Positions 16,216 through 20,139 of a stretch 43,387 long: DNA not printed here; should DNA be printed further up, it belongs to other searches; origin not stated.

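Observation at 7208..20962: Self-contained FAS-II-like operon with its own ACP, PPTase and carboxylase, ending in two lipid acyltransferases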

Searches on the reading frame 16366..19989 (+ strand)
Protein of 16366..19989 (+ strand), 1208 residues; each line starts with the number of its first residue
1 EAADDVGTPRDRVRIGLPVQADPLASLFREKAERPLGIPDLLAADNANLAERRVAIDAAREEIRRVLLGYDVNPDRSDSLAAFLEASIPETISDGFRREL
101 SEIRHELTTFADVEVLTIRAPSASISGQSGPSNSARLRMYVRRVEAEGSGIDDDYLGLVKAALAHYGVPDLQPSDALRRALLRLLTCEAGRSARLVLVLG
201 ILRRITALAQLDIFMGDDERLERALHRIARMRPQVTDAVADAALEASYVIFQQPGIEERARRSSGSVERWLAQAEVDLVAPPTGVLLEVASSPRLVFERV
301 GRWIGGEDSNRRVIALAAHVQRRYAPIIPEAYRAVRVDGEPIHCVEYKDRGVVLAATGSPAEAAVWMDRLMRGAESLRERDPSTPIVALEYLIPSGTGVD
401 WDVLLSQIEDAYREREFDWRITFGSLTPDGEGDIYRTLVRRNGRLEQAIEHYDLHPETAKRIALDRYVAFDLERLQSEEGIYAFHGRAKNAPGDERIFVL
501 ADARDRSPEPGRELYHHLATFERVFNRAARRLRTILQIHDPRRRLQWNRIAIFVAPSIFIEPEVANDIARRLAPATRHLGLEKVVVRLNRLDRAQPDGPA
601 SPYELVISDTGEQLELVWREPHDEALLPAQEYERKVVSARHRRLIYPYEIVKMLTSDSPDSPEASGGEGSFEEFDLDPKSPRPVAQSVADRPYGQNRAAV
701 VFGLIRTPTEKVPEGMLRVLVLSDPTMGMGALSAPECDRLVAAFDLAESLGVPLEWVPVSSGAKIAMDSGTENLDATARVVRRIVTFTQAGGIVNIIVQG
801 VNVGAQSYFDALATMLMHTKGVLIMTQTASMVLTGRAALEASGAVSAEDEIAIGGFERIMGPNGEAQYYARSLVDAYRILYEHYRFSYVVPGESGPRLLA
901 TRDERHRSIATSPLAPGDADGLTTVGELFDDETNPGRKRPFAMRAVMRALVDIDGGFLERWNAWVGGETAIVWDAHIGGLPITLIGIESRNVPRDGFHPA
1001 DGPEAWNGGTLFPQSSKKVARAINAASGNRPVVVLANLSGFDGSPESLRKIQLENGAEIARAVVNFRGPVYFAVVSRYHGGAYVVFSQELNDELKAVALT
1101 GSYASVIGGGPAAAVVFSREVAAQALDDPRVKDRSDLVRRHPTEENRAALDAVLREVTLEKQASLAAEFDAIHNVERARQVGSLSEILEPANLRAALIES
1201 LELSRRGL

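Call 21: search_solved_structures(query=window:16366-19989:+, max_evalue=0.001, show_alignments=1)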
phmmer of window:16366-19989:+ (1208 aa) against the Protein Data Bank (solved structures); distinct sequences matched with E-value up to 0.001: 34.
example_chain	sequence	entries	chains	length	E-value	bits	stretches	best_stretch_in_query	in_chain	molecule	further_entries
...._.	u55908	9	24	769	1.1e-16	63.2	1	954-1141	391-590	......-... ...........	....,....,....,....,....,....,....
1uyr_A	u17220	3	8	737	1.1e-15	59.8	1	954-1141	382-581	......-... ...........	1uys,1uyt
1w2x_A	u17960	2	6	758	1.2e-15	59.7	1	954-1141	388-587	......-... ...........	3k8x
3pgq_A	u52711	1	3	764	1.2e-15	59.7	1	954-1141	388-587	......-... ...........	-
3h0j_A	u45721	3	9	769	1.2e-15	59.6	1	954-1141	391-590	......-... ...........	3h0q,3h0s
1uyv_A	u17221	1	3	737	1.4e-15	59.4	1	954-1141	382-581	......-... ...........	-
1od2_A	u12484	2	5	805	1.4e-15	59.4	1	954-1141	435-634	ACETYL-COENZYME A CARBOXYLASE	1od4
9cv6_A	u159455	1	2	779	4.3e-15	57.8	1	952-1092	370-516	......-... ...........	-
5csk_A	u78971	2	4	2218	6.9e-15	57.2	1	954-1141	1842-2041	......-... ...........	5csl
5i6f_A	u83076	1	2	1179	3.2e-14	55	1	952-1092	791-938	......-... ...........-like protein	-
5i6g_A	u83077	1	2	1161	3.6e-14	54.8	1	952-1092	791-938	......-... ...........-like protein,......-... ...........-like protein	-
5i6h_A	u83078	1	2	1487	4.5e-13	51.1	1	952-1092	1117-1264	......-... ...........-like protein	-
5i6i_A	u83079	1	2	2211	1.9e-12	49.1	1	952-1092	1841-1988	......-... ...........-like protein,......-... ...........-like protein,Acetyl-CoA carboxy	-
3ff6_A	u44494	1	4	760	9.1e-12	46.8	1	954-1194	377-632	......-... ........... 2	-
3tdc_A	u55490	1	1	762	9.2e-12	46.8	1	954-1194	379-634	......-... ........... 2 variant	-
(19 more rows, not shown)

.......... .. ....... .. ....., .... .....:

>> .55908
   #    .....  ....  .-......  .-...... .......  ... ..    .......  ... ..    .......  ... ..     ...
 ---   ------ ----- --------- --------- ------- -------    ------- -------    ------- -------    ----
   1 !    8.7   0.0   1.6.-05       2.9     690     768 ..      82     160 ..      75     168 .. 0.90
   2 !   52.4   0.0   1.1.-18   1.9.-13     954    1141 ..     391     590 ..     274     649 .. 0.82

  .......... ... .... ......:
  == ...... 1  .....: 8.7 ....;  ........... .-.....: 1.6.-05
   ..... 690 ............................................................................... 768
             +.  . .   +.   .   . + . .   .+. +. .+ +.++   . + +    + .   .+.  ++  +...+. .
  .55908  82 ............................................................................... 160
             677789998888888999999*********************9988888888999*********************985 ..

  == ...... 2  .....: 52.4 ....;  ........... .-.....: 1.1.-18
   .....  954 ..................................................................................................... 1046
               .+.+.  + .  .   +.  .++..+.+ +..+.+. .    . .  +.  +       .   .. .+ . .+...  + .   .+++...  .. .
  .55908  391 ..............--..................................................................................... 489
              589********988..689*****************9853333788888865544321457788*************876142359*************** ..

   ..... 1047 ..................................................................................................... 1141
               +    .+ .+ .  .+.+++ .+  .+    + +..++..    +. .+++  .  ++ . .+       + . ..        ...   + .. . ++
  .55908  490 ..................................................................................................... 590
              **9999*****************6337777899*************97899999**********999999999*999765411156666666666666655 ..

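Call 77: search_protein_representatives(protein=window:16390-19989:+)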
Query: 1200 residues. Proteins with E-value up to 0.001 (for the whole library): 1941; up to 1e-10: 1221; up to 1e-30: 622. The best 150 are listed.
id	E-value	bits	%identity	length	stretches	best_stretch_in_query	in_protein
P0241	0.0e+00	1229.2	53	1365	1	6-1192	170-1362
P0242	0.0e+00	1228.1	53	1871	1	4-1197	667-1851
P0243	0.0e+00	1051.8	49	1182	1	2-1193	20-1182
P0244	2.3e-290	982.8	53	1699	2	442-1194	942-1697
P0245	2.3e-289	979.5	48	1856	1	46-1198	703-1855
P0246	5.9e-289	978.1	63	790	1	424-1196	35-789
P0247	4.2e-266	902.4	47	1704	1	5-1106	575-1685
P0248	3.5e-264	896.1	52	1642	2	457-1194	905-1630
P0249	3.5e-263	892.7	53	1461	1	6-897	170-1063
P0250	3.7e-259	879.4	61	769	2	454-1056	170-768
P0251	7.4e-259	878.4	43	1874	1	51-1195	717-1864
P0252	3.4e-257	872.9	46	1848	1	21-1194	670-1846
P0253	1.9e-253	860.5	44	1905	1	12-1195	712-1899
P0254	1.3e-252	857.7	45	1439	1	47-1194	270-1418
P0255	3.7e-250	849.6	44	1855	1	52-1195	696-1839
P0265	9.3e-229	778.7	43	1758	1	26-1195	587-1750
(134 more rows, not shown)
